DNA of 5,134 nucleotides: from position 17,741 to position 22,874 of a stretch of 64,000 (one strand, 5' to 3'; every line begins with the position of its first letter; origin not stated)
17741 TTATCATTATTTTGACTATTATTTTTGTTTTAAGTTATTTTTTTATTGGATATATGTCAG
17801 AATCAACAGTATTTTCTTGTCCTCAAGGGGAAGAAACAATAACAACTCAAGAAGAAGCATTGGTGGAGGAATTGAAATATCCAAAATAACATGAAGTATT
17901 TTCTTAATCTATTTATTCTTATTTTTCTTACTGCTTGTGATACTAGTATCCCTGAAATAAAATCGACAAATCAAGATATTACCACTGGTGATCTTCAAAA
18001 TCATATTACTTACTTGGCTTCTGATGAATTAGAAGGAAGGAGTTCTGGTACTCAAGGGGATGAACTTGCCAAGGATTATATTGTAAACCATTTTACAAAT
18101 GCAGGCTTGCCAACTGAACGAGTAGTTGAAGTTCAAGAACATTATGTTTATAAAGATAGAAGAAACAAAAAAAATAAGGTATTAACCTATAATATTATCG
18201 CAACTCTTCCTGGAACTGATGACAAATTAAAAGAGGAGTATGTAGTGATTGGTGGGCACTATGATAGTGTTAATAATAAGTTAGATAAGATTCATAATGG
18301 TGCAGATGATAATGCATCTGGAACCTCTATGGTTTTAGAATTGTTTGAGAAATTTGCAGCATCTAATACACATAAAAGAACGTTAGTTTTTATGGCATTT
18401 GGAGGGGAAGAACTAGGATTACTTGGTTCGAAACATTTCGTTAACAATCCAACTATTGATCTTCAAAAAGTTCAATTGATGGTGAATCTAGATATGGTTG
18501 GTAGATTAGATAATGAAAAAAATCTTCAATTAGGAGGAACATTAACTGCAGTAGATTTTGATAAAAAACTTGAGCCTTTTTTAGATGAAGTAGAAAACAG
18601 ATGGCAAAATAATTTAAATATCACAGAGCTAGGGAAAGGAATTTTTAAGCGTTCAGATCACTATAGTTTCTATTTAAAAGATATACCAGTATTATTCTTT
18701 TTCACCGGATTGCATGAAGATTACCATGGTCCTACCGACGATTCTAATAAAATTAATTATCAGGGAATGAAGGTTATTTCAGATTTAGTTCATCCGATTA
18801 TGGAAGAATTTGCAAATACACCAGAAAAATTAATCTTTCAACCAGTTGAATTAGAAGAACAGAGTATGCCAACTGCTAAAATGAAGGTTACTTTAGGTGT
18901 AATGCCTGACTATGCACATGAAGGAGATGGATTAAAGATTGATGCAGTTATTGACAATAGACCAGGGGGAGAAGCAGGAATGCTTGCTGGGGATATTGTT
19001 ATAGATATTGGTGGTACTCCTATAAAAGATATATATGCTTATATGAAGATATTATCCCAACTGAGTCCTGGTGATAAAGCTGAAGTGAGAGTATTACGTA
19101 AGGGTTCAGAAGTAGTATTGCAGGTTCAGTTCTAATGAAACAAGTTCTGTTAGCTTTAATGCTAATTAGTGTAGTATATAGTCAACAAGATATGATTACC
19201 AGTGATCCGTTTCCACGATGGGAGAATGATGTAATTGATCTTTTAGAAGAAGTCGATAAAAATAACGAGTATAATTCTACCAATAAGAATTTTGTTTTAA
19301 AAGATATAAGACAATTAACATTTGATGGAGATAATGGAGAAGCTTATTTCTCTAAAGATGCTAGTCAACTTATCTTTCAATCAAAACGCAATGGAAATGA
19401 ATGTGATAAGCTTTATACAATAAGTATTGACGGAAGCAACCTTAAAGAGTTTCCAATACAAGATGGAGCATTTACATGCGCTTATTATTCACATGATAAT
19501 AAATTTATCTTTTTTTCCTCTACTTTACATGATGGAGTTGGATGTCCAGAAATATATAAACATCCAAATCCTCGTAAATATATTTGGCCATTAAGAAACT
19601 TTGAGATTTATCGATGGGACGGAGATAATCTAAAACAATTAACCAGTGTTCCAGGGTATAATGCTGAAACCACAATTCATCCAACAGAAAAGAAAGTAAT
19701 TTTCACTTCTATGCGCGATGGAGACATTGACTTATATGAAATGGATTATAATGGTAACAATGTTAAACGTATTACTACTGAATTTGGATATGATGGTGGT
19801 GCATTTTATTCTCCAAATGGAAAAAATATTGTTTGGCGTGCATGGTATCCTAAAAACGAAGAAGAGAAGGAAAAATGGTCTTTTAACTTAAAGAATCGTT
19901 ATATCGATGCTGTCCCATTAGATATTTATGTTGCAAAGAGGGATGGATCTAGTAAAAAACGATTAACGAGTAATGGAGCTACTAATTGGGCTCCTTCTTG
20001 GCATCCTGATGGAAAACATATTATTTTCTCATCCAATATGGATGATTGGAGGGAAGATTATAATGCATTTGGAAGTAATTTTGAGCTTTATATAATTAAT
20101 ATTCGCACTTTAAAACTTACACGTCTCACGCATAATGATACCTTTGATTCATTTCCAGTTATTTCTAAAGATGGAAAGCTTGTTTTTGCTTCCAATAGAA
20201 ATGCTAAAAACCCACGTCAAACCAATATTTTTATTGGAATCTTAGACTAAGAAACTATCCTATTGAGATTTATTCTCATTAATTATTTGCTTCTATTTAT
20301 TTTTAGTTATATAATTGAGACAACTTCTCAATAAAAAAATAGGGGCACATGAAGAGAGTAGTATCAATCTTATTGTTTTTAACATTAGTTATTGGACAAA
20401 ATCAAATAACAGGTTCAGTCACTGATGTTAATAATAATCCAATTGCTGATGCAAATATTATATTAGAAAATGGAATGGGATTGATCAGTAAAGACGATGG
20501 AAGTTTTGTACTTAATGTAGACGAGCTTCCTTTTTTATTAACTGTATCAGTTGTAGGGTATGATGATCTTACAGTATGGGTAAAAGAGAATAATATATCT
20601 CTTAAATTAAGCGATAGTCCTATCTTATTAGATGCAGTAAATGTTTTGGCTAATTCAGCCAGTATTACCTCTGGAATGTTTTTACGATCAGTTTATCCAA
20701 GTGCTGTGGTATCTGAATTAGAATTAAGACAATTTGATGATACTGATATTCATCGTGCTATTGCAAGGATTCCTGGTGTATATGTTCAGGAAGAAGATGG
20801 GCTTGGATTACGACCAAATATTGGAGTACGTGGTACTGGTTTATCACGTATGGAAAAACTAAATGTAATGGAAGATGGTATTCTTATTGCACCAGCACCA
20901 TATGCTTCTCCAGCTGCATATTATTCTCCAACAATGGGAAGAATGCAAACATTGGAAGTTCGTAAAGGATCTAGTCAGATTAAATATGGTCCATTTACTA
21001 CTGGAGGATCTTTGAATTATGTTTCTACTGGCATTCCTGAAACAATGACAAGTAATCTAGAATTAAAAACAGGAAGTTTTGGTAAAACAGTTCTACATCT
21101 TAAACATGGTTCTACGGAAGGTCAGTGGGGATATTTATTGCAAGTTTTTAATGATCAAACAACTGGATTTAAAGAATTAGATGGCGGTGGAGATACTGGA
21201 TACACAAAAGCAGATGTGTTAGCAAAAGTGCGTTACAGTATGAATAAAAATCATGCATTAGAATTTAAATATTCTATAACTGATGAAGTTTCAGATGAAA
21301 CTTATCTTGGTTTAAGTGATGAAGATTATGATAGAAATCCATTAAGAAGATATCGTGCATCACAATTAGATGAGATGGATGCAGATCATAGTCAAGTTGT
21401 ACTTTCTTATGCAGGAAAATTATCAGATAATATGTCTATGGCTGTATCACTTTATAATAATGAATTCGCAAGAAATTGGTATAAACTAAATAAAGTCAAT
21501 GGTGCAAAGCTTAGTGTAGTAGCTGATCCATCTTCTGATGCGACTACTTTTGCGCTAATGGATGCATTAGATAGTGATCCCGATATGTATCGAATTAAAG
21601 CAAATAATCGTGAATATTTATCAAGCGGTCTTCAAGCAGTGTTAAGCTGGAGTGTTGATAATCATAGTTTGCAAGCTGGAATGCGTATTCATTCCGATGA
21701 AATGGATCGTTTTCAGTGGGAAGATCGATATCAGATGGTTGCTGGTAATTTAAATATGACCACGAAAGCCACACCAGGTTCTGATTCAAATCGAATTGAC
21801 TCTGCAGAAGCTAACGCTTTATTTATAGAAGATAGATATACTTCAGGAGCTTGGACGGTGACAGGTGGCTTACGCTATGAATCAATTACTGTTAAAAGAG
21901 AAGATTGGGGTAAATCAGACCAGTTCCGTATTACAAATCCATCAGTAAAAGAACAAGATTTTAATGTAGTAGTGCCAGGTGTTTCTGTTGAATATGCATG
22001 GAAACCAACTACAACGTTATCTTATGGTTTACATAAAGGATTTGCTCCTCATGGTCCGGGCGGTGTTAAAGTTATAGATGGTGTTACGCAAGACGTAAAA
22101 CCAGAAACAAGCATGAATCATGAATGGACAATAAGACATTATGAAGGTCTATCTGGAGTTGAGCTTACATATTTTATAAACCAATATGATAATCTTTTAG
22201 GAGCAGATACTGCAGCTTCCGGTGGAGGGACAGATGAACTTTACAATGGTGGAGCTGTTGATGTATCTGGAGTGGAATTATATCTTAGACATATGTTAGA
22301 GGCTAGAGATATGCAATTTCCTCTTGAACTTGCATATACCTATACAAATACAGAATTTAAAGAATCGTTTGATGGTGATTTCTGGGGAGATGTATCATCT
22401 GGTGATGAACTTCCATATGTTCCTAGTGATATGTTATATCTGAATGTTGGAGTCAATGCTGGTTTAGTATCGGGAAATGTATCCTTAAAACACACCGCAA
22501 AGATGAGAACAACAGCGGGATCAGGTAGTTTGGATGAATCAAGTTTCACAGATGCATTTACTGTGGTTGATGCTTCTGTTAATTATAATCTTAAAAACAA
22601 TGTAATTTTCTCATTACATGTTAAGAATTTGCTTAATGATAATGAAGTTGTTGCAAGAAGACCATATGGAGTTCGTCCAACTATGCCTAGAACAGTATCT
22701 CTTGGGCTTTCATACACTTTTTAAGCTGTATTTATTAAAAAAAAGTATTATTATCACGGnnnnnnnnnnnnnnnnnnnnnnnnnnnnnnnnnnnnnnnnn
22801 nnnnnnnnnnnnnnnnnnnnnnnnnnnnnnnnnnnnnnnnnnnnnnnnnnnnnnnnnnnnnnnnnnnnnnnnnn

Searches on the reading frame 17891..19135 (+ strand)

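Call 35: search_protein_families(library=pfam, proteins=[window:17891-19135:+], max_evalue=0.00001)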
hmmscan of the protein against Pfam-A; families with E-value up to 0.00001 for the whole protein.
window:17891-19135:+ (414 aa): 3 families
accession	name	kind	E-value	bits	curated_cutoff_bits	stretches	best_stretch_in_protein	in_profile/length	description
PF04389.22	Peptidase_M28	-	1.7e-44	152.3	21.3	1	101-302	1-191/193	Peptidase family M28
PF13180.12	PDZ_2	-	1.1e-08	35.7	27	1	345-412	11-78/80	PDZ domain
PF01546.33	Peptidase_M20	-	1.7e-06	28.5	24.6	1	120-198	2-93/206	Peptidase family M20/M25/M40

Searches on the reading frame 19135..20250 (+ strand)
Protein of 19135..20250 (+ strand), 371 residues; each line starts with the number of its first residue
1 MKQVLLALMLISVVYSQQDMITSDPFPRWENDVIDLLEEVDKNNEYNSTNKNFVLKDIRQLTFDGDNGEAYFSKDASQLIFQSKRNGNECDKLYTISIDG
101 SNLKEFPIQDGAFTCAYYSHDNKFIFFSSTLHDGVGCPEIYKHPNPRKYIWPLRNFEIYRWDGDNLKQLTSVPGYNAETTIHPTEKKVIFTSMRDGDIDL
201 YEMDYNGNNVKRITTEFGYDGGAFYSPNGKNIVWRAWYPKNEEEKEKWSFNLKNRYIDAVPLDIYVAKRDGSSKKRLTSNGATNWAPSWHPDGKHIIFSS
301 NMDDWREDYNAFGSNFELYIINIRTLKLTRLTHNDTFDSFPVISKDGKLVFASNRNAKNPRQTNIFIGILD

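Call 35: search_protein_families(library=pfam, proteins=[window:19135-20250:+], max_evalue=0.00001)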
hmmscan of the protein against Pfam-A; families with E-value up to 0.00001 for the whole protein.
window:19135-20250:+ (371 aa): 2 families
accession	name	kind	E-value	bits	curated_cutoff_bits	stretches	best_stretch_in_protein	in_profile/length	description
PF07676.18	PD40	-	6.9e-30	102.8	20.9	0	275-301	2-28/38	WD40-like Beta Propeller Repeat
PF00930.27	DPPIV_N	-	5.3e-07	29.1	22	0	179-233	286-344/354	Dipeptidyl peptidase IV (DPP IV) N-terminal region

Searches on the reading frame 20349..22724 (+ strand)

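Call 35: search_protein_families(library=pfam, proteins=[window:20349-22724:+], max_evalue=0.00001)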
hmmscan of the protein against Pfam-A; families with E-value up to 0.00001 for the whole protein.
window:20349-22724:+ (791 aa): 6 families
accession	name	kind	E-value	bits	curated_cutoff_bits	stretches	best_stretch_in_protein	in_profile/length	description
PF00593.30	TonB_dep_Rec_b-barrel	-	3.9e-35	123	27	1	318-761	33-436/436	TonB dependent receptor-like, beta-barrel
PF07715.20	Plug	-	2.1e-10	41.5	23.9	1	117-220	8-106/107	TonB-dependent Receptor Plug Domain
PF13715.12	CarbopepD_reg_2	-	4e-09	36.8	32.2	1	20-99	1-88/88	CarboxypepD_reg-like domain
PF13620.12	CarboxypepD_reg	-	9e-07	29.6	32.3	1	19-76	1-64/82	Carboxypeptidase regulatory-like domain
PF14905.12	OMP_b-brl_3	-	2.7e-06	27.1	27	0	411-559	42-181/408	Outer membrane protein beta-barrel family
PF25183.1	OMP_b-brl_4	-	5.1e-06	25.6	30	0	287-567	154-440/838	Outer membrane beta barrel domain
